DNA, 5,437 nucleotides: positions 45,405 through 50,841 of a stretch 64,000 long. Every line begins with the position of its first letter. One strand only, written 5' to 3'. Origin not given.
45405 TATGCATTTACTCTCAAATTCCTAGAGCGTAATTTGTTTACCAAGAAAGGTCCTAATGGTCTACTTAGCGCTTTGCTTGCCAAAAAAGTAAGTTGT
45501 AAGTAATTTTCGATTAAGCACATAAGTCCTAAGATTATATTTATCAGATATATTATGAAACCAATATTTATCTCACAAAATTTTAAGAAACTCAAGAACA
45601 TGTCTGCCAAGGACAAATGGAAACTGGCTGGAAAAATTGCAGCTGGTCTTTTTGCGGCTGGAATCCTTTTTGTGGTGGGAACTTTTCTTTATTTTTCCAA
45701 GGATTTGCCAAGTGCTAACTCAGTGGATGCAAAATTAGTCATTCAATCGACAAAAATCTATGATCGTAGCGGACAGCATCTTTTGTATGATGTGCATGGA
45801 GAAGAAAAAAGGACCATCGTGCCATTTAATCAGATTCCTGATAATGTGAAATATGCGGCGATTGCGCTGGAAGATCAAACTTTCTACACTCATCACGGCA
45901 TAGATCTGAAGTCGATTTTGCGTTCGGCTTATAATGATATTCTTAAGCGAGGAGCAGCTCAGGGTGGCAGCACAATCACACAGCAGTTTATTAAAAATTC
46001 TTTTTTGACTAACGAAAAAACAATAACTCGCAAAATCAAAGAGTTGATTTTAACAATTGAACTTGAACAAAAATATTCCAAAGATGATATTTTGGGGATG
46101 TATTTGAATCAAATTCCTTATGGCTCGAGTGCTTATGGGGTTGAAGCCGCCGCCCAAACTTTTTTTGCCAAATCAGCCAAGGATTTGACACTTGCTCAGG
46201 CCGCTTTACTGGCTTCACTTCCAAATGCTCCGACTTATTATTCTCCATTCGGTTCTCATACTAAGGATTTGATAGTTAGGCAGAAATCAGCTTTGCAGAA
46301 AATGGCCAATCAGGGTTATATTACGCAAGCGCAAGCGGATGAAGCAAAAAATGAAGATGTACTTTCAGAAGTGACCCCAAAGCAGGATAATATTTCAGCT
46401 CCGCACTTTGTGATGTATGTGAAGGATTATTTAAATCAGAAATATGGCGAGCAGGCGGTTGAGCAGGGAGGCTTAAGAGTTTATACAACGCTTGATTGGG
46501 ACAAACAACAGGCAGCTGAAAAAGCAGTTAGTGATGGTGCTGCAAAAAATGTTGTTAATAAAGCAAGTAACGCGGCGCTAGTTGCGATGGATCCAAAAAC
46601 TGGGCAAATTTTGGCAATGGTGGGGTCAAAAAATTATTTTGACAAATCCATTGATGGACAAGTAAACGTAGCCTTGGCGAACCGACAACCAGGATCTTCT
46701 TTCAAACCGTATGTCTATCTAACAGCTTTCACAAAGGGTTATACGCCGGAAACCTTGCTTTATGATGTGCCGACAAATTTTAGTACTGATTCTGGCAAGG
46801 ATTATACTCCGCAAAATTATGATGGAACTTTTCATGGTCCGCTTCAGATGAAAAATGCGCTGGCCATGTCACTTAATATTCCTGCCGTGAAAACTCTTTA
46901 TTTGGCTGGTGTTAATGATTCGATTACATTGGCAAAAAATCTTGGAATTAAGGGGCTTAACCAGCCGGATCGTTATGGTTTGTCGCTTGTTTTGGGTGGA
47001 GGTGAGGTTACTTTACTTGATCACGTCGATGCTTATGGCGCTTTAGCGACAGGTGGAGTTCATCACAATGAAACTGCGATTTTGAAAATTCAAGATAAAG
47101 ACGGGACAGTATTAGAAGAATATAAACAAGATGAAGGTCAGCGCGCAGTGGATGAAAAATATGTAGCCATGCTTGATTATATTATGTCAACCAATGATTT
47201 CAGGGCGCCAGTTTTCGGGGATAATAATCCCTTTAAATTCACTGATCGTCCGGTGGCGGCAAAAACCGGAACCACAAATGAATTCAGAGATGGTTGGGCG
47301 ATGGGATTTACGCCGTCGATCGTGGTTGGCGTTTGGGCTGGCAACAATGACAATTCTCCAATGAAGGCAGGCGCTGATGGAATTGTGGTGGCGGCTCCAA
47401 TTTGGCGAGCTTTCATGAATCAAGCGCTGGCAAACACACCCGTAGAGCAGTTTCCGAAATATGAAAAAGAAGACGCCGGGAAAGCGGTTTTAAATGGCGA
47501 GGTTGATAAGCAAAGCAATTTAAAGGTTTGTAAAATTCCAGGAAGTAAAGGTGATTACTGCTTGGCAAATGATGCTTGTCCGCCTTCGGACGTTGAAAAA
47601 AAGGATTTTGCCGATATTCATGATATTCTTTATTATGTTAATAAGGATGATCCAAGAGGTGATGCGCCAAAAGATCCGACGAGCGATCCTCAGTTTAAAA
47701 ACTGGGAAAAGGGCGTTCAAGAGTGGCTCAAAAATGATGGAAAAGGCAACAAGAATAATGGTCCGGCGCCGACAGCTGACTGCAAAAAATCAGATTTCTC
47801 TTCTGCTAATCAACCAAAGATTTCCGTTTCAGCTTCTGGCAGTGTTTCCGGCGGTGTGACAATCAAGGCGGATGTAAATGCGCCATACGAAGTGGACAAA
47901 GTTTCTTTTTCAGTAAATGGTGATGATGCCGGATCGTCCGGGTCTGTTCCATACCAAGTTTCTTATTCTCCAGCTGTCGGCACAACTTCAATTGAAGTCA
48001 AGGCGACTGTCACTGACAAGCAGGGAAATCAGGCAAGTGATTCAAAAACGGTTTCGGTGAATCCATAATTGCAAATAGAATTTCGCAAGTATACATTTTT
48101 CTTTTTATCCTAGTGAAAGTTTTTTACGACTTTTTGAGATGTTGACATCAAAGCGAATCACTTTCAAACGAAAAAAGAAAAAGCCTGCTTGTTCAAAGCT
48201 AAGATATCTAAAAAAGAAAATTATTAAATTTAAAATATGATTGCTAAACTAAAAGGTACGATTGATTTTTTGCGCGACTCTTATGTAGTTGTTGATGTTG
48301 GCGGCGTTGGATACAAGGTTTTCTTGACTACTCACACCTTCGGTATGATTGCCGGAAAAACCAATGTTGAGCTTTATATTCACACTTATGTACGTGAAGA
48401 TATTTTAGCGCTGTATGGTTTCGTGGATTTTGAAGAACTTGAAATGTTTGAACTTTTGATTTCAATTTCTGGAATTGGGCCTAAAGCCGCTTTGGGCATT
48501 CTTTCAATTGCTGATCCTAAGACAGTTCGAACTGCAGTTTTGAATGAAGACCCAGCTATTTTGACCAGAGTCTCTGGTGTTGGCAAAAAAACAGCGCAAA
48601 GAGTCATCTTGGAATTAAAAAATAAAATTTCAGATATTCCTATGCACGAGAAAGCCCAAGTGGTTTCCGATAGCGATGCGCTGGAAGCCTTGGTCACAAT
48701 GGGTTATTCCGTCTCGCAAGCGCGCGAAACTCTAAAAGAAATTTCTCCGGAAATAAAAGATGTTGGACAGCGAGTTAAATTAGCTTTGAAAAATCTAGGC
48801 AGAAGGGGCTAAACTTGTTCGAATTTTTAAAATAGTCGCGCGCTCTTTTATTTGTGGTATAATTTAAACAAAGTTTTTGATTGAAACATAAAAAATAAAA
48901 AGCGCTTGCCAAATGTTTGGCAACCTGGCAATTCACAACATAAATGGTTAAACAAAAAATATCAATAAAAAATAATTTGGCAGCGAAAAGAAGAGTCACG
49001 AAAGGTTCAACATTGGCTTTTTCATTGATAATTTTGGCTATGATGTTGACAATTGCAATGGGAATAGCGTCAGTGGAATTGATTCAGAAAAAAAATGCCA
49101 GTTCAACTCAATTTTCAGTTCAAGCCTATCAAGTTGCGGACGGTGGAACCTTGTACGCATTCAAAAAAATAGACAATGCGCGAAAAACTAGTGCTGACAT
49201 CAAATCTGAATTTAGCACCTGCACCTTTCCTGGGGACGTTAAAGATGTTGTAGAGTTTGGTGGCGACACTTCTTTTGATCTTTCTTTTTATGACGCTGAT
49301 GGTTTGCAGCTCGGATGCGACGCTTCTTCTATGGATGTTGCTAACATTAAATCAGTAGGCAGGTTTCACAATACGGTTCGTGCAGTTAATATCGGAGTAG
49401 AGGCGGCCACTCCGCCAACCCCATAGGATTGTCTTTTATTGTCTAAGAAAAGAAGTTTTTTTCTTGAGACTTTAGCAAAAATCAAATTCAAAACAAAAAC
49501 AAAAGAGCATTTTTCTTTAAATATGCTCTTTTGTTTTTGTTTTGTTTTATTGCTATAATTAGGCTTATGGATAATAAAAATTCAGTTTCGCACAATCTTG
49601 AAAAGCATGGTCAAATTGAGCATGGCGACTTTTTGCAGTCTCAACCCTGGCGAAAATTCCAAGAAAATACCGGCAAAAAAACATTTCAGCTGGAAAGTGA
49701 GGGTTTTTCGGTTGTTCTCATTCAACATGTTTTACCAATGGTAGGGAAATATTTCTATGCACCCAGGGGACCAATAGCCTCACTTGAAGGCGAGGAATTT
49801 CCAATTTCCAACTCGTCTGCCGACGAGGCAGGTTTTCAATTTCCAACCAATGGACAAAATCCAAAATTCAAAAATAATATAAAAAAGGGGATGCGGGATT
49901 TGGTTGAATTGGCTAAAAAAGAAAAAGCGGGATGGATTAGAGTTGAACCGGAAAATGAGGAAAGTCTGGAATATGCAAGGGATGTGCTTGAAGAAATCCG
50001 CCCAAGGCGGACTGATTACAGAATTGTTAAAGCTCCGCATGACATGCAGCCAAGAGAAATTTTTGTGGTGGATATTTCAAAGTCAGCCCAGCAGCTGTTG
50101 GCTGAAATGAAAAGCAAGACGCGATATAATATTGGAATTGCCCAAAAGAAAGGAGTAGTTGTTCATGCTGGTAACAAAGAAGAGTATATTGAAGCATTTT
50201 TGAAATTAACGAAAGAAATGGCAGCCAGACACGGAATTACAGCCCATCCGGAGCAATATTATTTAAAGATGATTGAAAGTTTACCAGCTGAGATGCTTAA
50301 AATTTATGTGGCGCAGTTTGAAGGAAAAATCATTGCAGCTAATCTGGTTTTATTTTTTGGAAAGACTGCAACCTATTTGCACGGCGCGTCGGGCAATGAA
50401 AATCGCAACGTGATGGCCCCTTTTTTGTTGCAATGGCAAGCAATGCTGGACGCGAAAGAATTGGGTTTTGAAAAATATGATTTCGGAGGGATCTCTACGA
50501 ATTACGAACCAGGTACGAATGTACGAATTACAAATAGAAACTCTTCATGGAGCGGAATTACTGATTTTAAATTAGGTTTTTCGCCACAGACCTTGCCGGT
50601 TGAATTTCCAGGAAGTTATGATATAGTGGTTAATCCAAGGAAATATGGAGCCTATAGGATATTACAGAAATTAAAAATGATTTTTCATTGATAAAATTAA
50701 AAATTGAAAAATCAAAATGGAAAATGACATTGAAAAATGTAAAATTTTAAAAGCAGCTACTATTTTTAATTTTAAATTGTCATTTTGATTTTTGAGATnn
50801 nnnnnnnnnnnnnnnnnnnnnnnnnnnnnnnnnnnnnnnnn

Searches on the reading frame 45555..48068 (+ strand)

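Call 63: search_protein_families(library=pfam, proteins=[window:45555-48068:+], max_evalue=0.0001)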
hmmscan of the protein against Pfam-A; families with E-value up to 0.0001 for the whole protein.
window:45555-48068:+ (837 aa): 3 families
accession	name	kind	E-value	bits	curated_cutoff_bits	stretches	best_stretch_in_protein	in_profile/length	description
PF00912.28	Transgly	-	8.1e-62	208.2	27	1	77-250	5-177/178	Transglycosylase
PF00905.27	Transpeptidase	-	8.2e-21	74.9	22.1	1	341-621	2-298/299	Penicillin binding protein transpeptidase domain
PF17957.7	Big_7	-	2.3e-05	25.4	24.1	1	763-815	13-70/70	Bacterial Ig domain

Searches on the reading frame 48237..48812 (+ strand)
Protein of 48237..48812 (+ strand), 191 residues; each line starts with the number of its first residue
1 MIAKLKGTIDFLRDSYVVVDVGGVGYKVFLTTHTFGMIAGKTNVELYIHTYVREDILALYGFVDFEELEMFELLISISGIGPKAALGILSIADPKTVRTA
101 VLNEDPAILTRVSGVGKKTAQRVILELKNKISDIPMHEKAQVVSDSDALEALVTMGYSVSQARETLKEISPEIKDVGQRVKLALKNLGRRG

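Call 63: search_protein_families(library=pfam, proteins=[window:48237-48812:+], max_evalue=0.0001)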
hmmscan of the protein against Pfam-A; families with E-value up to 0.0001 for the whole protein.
window:48237-48812:+ (191 aa): 4 families
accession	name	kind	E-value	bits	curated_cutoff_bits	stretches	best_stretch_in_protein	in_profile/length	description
PF01330.27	RuvA_N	-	1.4e-20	73.6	23.6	1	1-61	1-61/61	RuvA N terminal domain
PF14520.12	HHH_5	-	1.4e-17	64.3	27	1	71-128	1-56/57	Helix-hairpin-helix domain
PF00633.29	HHH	-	1.9e-06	27.9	24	0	105-124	9-28/30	Helix-hairpin-helix motif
PF07499.19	RuvA_C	-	5.3e-06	27.2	24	1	147-187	5-46/47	RuvA, C-terminal domain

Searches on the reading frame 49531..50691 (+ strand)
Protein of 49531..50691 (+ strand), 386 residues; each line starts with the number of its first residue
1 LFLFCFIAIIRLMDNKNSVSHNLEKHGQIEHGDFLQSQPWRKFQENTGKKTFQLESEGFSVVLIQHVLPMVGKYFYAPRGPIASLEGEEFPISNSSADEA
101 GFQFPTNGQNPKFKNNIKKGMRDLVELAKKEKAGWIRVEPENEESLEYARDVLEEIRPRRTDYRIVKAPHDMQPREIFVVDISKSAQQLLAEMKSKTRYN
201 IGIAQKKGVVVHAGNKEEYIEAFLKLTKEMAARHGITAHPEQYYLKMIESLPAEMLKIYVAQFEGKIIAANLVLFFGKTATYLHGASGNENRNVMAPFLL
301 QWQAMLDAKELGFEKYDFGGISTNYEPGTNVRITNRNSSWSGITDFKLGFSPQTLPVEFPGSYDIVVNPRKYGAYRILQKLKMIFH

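Call 63: search_protein_families(library=pfam, proteins=[window:49531-50691:+], max_evalue=0.0001)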
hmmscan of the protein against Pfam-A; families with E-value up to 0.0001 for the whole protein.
window:49531-50691:+ (386 aa): 2 families
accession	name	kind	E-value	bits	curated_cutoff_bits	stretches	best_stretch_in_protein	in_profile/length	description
PF02388.22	FemAB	-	2.5e-38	132.4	24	2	267-380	307-406/406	FemAB family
PF13480.13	Acetyltransf_6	-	1.3e-14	55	22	1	204-325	10-141/143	Acetyltransferase (GNAT) domain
